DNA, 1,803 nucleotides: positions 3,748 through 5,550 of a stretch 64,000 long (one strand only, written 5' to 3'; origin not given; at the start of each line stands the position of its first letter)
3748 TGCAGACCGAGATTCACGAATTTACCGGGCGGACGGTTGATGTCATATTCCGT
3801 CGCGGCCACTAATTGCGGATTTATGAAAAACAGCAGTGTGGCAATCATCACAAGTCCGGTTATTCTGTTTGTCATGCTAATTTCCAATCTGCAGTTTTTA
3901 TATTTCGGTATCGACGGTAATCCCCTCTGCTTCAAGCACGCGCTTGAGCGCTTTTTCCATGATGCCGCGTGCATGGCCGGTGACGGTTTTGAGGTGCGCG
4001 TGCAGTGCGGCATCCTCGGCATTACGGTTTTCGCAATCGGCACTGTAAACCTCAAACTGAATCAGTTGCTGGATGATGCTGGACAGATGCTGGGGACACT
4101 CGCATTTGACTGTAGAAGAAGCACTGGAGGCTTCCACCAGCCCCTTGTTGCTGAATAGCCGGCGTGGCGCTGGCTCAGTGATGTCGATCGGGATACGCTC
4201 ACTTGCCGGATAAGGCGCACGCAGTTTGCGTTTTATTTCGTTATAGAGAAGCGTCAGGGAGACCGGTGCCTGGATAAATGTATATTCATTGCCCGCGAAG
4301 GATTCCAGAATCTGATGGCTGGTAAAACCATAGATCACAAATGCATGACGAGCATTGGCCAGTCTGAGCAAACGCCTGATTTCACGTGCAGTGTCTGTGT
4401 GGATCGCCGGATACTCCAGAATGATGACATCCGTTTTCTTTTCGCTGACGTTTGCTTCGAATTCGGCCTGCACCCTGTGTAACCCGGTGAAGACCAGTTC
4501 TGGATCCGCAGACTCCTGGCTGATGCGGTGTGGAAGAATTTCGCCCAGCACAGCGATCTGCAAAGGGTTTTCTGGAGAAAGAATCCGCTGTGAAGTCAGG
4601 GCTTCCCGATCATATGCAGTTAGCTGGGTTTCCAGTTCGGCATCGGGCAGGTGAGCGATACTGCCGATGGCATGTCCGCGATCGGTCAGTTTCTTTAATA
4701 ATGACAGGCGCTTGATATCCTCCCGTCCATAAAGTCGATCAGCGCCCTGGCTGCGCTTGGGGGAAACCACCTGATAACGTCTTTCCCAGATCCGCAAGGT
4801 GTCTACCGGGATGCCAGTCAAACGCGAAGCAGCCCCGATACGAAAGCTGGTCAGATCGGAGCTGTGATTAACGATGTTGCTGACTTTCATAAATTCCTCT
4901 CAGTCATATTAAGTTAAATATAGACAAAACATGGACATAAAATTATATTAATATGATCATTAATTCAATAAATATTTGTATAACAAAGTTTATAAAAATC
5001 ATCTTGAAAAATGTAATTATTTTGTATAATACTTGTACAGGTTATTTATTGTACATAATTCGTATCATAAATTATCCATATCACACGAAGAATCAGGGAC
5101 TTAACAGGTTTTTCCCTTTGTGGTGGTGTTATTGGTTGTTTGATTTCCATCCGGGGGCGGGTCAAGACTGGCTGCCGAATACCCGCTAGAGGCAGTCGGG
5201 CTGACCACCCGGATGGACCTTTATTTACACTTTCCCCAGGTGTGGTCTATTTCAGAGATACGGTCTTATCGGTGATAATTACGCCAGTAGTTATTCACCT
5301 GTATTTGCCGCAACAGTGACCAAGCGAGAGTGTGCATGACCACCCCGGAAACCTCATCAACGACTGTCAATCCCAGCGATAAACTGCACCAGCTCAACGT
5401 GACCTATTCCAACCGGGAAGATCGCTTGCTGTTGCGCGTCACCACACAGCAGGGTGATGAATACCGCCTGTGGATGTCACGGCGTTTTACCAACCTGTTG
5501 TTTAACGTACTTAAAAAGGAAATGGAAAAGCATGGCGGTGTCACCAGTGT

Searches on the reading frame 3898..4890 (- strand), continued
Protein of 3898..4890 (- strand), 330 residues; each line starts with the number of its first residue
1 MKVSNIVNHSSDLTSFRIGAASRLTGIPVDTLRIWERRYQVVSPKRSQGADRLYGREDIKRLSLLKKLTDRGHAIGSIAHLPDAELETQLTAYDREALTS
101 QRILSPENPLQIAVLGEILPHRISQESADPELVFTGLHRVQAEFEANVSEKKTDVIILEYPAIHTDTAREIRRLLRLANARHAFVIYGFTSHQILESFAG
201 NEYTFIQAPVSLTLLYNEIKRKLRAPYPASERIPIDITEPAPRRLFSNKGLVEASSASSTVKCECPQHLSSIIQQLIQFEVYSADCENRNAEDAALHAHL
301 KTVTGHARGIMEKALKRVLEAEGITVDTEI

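Call 74: search_dna_similar(query=window:3898-4890:-, collection=plasmids, mode=protein, max_evalue=1e-10, max_rows=25)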
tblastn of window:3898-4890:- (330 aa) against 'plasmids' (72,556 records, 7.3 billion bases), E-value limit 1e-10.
Records with a match: 8; places in all: 10; records where one place covers at least 80% of the query: 7.
Best place of each record, by identity: <60% 8.
By first word of the organism name: Ralstonia 2; Caballeronia 2; Burkholderia 2; Methylomagnum 1; Comamonas 1.
By predicted mobility (MOB-suite, as given by PLSDB): non-mobilizable 7; conjugative 1.
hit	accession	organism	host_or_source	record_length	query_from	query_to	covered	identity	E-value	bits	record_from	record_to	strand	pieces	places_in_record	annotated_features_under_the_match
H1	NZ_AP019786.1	Methylomagnum ishizawai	-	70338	9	325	96%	36.9%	5e-48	180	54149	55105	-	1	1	MerR family transcriptional regulator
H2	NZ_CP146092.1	Ralstonia sp. RRA.1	-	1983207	7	324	96%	33.3%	9e-27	118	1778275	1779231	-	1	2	none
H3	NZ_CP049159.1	Caballeronia sp. SBC1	whole organism,soil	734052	11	329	97%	32.7%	6e-33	136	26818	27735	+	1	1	MerR family transcriptional regulator | folE: GTP cyclohydrolase I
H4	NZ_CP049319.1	Caballeronia sp. SBC2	whole organism,soil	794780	11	329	97%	32.7%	6e-33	136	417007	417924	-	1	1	MerR family transcriptional regulator | folE: GTP cyclohydrolase I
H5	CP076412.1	Ralstonia wenshanensis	soil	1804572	16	324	94%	32.5%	6e-32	133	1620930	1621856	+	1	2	MerR family transcriptional regulator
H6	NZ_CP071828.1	Burkholderia anthina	pure culture,RoundUp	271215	16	324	94%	32.5%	2e-31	131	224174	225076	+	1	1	MerR family transcriptional regulator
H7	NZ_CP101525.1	Burkholderia arboris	mixed culture,soil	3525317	16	324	94%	32.5%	2e-31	131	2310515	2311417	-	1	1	none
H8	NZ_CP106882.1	Comamonas endophytica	Indosasa shibataeoides,cell culture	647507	15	90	23%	47.4%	5e-11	71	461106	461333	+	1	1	MerR family transcriptional regulator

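Call 76: get_annotated_region(hit=H6, flank=9000)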
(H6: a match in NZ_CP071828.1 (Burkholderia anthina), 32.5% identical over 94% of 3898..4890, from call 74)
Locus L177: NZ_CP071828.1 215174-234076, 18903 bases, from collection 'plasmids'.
description: Burkholderia anthina strain 1CH1 plasmid unnamed4, complete sequence
organism: Burkholderia anthina (NCBI taxid 179879)
taxonomy: Bacteria; Pseudomonadota; Betaproteobacteria; Burkholderiales; Burkholderiaceae; Burkholderia; Burkholderia anthina
host: -; source: pure culture,RoundUp; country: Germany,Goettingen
typing (MOB-suite, as given by PLSDB): conjugative; replicon rep_cluster_1398; relaxase MOBH,MOBP; mating-pair formation MPF_T
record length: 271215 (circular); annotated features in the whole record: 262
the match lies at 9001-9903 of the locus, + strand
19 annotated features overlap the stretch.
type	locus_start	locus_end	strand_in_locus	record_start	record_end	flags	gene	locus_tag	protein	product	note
CDS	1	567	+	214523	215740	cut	-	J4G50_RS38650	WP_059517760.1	cyclopropane-fatty-acyl-phospholipid synthase family protein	-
CDS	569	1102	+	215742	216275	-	-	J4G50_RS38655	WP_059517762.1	chalcone isomerase family protein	-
CDS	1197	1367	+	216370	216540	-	-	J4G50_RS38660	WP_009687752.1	DUF2256 domain-containing protein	-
CDS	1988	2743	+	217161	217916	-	-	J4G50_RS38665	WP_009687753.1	hypothetical protein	-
CDS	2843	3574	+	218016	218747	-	-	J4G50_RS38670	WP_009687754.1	GTP cyclohydrolase I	-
CDS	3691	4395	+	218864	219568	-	-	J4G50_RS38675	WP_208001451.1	sigma-70 family RNA polymerase sigma factor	GO:0006352 - DNA-templated transcription initiation [Evidence IEA]; GO:0006355 - regulation of DNA-templated ...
CDS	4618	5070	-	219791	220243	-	-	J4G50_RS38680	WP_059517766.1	DUF3429 domain-containing protein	-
CDS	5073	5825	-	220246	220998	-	-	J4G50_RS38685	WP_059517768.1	SDR family oxidoreductase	-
CDS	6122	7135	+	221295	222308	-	-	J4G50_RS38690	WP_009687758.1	FAD-dependent oxidoreductase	-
CDS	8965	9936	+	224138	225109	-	-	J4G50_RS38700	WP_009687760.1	MerR family transcriptional regulator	-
CDS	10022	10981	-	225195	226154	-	-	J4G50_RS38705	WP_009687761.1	alpha/beta hydrolase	-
CDS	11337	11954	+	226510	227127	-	-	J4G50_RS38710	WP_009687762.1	DUF2878 domain-containing protein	-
CDS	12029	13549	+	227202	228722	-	-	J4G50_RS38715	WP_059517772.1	deoxyribodipyrimidine photo-lyase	GO:0006281 - DNA repair [Evidence IEA]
CDS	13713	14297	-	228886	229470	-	-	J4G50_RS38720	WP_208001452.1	fasciclin domain-containing protein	-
CDS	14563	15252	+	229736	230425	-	-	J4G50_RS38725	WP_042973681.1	hypothetical protein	-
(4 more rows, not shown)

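Call 77: get_annotated_region(hit=H3, flank=9000)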
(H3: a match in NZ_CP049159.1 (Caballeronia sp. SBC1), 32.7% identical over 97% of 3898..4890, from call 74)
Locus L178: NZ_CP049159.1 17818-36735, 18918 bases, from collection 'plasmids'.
description: Caballeronia sp. SBC1 plasmid pSBC1_3, complete sequence
organism: Caballeronia sp. SBC1 (NCBI taxid 2705548)
taxonomy: Bacteria; Pseudomonadota; Betaproteobacteria; Burkholderiales; Burkholderiaceae; Caballeronia; Caballeronia sp. SBC1
host: -; source: whole organism,soil; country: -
typing (MOB-suite, as given by PLSDB): non-mobilizable
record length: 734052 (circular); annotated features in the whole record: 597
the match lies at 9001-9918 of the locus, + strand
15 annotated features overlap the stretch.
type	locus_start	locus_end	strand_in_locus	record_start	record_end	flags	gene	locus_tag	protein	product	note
CDS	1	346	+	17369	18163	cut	-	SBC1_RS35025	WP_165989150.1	EAL domain-containing protein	-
CDS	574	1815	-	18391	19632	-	-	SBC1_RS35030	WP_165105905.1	AMP-binding protein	-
CDS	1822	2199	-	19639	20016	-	pyp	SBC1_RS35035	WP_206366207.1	photoactive yellow protein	-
CDS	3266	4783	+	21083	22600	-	istA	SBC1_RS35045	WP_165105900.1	IS21 family transposase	-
CDS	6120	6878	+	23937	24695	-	istB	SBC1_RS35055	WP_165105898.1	IS21-like element helper ATPase IstB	-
CDS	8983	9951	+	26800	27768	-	-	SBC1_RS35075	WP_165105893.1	MerR family transcriptional regulator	-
CDS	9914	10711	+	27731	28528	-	folE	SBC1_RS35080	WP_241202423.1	GTP cyclohydrolase I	GO:0042559 - pteridine-containing compound biosynthetic process [Evidence IEA]; GO:0046654 - tetrahydrofolate ...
CDS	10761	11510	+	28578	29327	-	-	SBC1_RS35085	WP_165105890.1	SDR family oxidoreductase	-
CDS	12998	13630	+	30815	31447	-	-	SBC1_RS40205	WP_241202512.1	sigma-70 family RNA polymerase sigma factor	GO:0006352 - DNA-templated transcription initiation [Evidence IEA]; GO:0006355 - regulation of DNA-templated ...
CDS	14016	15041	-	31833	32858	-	hemH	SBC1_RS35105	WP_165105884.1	ferrochelatase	GO:0006779 - porphyrin-containing compound biosynthetic process [Evidence IEA]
CDS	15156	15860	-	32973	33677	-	-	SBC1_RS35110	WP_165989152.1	succinate dehydrogenase iron-sulfur subunit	-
CDS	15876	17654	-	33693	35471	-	sdhA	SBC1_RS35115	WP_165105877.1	succinate dehydrogenase flavoprotein subunit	GO:0022900 - electron transport chain [Evidence IEA]; GO:0006099 - tricarboxylic acid cycle [Evidence IEA]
CDS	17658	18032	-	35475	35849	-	sdhD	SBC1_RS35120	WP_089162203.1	succinate dehydrogenase, hydrophobic membrane anchor protein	GO:0006099 - tricarboxylic acid cycle [Evidence IEA]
CDS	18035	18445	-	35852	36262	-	sdhC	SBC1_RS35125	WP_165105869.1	succinate dehydrogenase, cytochrome b556 subunit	GO:0006099 - tricarboxylic acid cycle [Evidence IEA]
CDS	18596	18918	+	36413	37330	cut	-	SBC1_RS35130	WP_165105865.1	LysR family transcriptional regulator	-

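Call 81: search_protein_families(library=ncbifam, proteins=[L013:5949-6932:-], max_evalue=0.001)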
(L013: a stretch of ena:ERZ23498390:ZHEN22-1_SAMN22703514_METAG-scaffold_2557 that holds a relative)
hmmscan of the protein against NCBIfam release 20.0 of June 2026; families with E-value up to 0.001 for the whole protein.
L013:5949-6932:- (327 aa): 23 families
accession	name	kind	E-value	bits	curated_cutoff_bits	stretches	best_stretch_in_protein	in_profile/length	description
TIGR02822.1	adh_fam_2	subfamily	9.4e-103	343.7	283.5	1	12-326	14-329/329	zinc-binding alcohol dehydrogenase family protein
NF047908.1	AldhRedAhr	equivalog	4e-58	196.9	470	1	4-324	7-332/335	NADPH-dependent aldehyde reductase Ahr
NF006940.0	PRK09422.1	equivalog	4e-44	151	344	1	3-325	3-333/338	alcohol dehydrogenase AdhP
NF010344.0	PRK13771.1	subfamily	5.9e-35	120.8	349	1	1-324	1-330/334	putative alcohol dehydrogenase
NF003808.0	PRK05396.1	equivalog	2e-30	105.9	380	1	1-217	1-218/341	L-threonine 3-dehydrogenase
NF041097.1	keto_inos_dh_IolM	equivalog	8e-30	103.8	450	1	16-134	43-168/389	scyllo-inosose 3-dehydrogenase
NF041172.1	AcrlCoa_red_Thmprot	equivalog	3e-27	95.4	500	1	1-321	1-328/334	acryloyl-CoA reductase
TIGR00692.1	tdh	equivalog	8.9e-27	94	458.35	1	9-172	7-172/340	L-threonine 3-dehydrogenase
TIGR03201.1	dearomat_had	equivalog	3.4e-24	85.6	338.65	1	6-138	4-136/349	6-hydroxycyclohex-1-ene-1-carbonyl-CoA dehydrogenase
TIGR03989.1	Rxyl_3153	subfamily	1.1e-23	84.1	440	1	3-108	4-108/370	NDMA-dependent alcohol dehydrogenase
NF007489.0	PRK10083.1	equivalog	1.4e-23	83.4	376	1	8-216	7-215/339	Zn-dependent oxidoreductase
TIGR03451.1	mycoS_dep_FDH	equivalog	1.8e-23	82.9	512.9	1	3-217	4-231/358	S-(hydroxymethyl)mycothiol dehydrogenase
TIGR03366.1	HpnZ_proposed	hypoth_equivalog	2.3e-20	73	328.1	1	25-281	5-284/315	putative phosphonate catabolism associated alcohol dehydrogenase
NF007375.0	PRK09880.1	equivalog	8.1e-19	67.6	469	1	22-145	24-155/344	L-idonate 5-dehydrogenase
TIGR02818.1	adh_III_F_hyde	equivalog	2.5e-18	66.3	543.95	1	3-111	4-111/368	S-(hydroxymethyl)glutathione dehydrogenase/class III alcohol dehydrogenase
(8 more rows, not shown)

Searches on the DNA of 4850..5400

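Call 67: search_rna_families(source=window, start=4850, end=5400, threshold=evalue, max_evalue=1, show_alignments=2)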
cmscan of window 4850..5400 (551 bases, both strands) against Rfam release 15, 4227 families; matches with E-value up to 1: 0.
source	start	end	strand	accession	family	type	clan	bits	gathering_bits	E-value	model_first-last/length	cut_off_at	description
